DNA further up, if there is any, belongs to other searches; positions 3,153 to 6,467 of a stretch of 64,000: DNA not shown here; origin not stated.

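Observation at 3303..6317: Single-chain tandem PilB/GspE ATPase (two full, apparently active modules)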

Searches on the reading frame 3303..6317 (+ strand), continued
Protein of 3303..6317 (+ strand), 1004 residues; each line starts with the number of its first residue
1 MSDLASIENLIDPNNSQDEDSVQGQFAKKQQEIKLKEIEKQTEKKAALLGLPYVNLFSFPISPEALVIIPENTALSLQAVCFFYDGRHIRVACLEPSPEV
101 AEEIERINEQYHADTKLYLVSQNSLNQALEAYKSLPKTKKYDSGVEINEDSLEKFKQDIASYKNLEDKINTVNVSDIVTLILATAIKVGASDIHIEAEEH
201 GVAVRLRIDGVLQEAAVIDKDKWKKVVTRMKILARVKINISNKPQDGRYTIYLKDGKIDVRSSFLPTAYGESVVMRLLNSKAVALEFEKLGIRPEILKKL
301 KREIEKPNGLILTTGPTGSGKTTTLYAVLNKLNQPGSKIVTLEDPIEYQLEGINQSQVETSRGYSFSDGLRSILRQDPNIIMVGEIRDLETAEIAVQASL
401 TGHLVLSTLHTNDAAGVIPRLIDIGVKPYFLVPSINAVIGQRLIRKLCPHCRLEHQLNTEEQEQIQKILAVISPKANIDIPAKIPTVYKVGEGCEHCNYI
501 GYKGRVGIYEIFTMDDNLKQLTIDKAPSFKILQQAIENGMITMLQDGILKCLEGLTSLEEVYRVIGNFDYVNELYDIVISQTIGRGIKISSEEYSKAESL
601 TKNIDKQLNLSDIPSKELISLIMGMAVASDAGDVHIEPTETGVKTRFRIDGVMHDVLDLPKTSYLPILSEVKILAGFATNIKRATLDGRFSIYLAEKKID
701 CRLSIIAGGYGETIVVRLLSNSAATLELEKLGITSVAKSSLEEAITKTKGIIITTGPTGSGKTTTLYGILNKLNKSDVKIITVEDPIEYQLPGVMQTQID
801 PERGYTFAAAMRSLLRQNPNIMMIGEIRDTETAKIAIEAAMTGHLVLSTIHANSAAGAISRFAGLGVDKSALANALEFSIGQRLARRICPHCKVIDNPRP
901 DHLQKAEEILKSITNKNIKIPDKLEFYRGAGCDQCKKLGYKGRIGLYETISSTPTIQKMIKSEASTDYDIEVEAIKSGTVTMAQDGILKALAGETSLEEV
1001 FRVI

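Call 16: find_encoding_contigs(protein=P0076, flank=10000, max_places=2)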
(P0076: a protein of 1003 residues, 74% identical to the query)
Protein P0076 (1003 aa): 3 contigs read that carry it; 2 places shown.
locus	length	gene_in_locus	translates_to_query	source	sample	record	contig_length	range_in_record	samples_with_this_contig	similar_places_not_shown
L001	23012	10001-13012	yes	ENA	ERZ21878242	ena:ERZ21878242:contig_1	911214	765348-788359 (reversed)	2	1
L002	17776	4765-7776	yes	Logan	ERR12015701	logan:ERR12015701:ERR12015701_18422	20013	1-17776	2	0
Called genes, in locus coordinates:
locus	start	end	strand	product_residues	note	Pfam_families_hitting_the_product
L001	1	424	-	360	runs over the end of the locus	PF13207:AAA_17 (weak), PF00406:ADK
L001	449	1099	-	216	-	PF13483:Lactamase_B_3, PF12706:Lactamase_B_2 (weak)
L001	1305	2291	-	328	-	-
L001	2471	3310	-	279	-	PF00753:Lactamase_B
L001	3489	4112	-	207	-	-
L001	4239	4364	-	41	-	-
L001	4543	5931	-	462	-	PF00587:tRNA-synt_2b, PF03129:HGTP_anticodon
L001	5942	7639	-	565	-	PF03485:Arg_tRNA_synt_N, PF00750:tRNA-synt_1d, PF05746:DALR_1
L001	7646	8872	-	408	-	PF00579:tRNA-synt_1b, PF22421:SYY_C-terminal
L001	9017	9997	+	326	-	-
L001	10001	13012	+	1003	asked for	PF05157:MshEN (faint), PF01637:ATPase_2 (faint), PF04851:ResIII (faint), PF00437:T2SSE, PF16796:Microtub_bd (faint), PF00004:AAA (faint), PF00005:ABC_tran (faint), PF00437:T2SSE, +8 more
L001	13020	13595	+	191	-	PF01997:Translin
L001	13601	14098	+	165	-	PF00149:Metallophos, PF12850:Metallophos_2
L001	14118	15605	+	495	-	-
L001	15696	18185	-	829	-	PF00005:ABC_tran (faint), PF02463:SMC_N (faint), PF03193:RsgA_GTPase (faint), PF13191:AAA_16 (faint), PF13476:AAA_23 (faint), PF13481:AAA_25 (faint), PF13555:AAA_29 (faint), PF17755:UvrA_DNA-bind, +3 more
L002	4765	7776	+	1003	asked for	PF05157:MshEN (faint), PF01637:ATPase_2 (faint), PF04851:ResIII (faint), PF00437:T2SSE, PF16796:Microtub_bd (faint), PF00004:AAA (faint), PF00005:ABC_tran (faint), PF00437:T2SSE, +8 more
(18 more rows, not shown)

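Call 17: find_encoding_contigs(protein=P0107, flank=10000, max_places=2)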
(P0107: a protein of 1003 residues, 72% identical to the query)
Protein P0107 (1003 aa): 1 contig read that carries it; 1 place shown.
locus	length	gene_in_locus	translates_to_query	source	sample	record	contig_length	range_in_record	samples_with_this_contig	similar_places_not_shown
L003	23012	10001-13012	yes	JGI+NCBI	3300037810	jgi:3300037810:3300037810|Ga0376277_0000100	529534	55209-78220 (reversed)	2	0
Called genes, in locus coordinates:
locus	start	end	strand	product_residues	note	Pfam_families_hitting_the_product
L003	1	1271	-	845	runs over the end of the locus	PF00521:DNA_topoisoIV, PF03989:DNA_gyraseA_C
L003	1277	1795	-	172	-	-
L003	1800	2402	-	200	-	PF00334:NDK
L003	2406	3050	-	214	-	PF13483:Lactamase_B_3, PF12706:Lactamase_B_2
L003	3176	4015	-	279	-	PF00753:Lactamase_B, PF23023:Anti-Pycsar_Apyc1 (weak), PF12706:Lactamase_B_2 (weak)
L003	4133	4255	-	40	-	-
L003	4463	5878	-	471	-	PF28494:GlyRS_ins_1 (faint), PF00587:tRNA-synt_2b, PF03129:HGTP_anticodon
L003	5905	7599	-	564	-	PF03485:Arg_tRNA_synt_N, PF00750:tRNA-synt_1d, PF05746:DALR_1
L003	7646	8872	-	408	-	PF00579:tRNA-synt_1b, PF22421:SYY_C-terminal (weak)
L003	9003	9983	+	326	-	-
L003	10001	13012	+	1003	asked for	PF04851:ResIII (faint), PF00437:T2SSE, PF00004:AAA (faint), PF00005:ABC_tran (faint), PF02492:cobW (faint), PF12775:AAA_7 (faint), PF13173:AAA_14 (faint), PF00437:T2SSE, +5 more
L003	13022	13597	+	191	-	PF01997:Translin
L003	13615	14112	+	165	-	PF00149:Metallophos (weak), PF12850:Metallophos_2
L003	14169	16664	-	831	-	PF00005:ABC_tran (faint), PF02463:SMC_N (faint), PF03193:RsgA_GTPase (faint), PF13191:AAA_16 (faint), PF13481:AAA_25 (faint), PF13555:AAA_29 (faint), PF20703:nSTAND1 (faint), PF17755:UvrA_DNA-bind, +2 more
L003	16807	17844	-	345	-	PF13091:PLDc_2, PF00614:PLDc (faint), PF13091:PLDc_2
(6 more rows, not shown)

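Call 19: search_protein_families(library=ncbifam, proteins=[window:3303-6314:+], max_evalue=0.01)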
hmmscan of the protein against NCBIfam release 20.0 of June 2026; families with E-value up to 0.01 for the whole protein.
window:3303-6314:+ (1004 aa): 66 families (the best 25 are shown)
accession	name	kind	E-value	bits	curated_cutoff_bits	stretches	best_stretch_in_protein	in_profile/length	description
TIGR02533.1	type_II_gspE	equivalog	3.1e-277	919.9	630.25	2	86-564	21-485/486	type II secretion system ATPase GspE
TIGR02538.1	type_IV_pilB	equivalog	2.3e-267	888.1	675.65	2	29-564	37-561/564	type IV-A pilus assembly ATPase PilB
NF007755.0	PRK10436.1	equivalog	2.7e-233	774.8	617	2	149-567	60-461/465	type II secretion system protein GspE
NF053534.1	T4PilAsmATPsTfpB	equivalog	3.8e-222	738.8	850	2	87-565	115-582/584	type IV pilus assembly ATPase TfpB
NF041000.1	ATPase_ComGA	equivalog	1.2e-142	473.6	300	2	181-445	3-266/267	competence type IV pilus ATPase ComGA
TIGR01420.1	pilT_fam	subfamily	2.3e-101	339.5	319.1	2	181-425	5-243/343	PilT/PilU family type 4a pilus ATPase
TIGR02525.1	plasmid_TraJ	equivalog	1.1e-56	192.5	368.3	2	272-423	119-271/372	plasmid transfer ATPase TraJ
TIGR02524.1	dot_icm_DotB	equivalog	9.5e-45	153.3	463.3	2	739-864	124-258/358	Dot/Icm type IV secretion system ATPase DotB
NF058587.1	archaellum_moto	equivalog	5.1e-38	131.1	550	2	311-423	278-395/527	archaellum flagellar ATPase motor FlaI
TIGR02782.1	TrbB_P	equivalog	2.4e-33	115.7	304.55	2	311-422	139-253/303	P-type conjugative transfer ATPase TrbB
TIGR02788.1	VirB11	equivalog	1.1e-28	100.2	249.95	2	726-877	122-276/308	P-type DNA transfer ATPase VirB11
TIGR03819.1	heli_sec_ATPase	hypoth_equivalog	3.8e-27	95.4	373.15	2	710-868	138-303/340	TadA family conjugal transfer-associated ATPase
NF010469.0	PRK13894.1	subfamily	1.6e-26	93.4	508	2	310-423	151-266/320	conjugal transfer ATPase TrbB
NF010407.0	PRK13833.1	subfamily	4.3e-25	88.8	499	2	311-424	147-262/323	conjugal transfer protein TrbB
NF053672.1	bindosome_BasE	exception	6.3e-25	87.9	1000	2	312-422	274-389/512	bindosome assembly system ATPase subunit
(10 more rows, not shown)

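Call 29: search_protein_representatives(protein=window:3303-6314:+)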
Query: 1004 residues. Proteins with E-value up to 0.001 (for the whole library): 57671; up to 1e-10: 36475; up to 1e-30: 16087. The best 150 are listed.
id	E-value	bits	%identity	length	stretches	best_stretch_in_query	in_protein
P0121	0.0e+00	1413.4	62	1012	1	7-1004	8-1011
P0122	8.4e-293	990.2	48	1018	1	22-1003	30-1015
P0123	1.6e-275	933.0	44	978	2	39-893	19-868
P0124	2.0e-266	902.9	41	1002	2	23-890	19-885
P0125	4.5e-257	872.0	43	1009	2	33-720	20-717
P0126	4.0e-254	862.2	44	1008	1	38-1003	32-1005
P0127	7.5e-248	841.4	45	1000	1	28-1004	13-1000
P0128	4.1e-239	812.5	43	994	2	28-567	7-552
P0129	7.5e-233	791.8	44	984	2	32-921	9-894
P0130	1.1e-226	771.4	44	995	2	26-570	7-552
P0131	6.2e-224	762.3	41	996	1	30-1004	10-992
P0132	2.3e-221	753.8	40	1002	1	34-1004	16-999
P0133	5.8e-213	726.0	39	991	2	39-721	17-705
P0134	1.6e-170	585.6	41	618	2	618-1003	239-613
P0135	5.5e-170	583.8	46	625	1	129-735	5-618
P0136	2.5e-164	565.1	50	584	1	19-565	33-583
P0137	1.9e-162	558.8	38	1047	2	168-569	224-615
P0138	2.1e-162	558.7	40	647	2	617-1004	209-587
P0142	7.2e-152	523.8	40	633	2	618-1004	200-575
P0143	6.1e-147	507.5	45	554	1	16-567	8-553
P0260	3.5e-113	395.8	37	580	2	614-1001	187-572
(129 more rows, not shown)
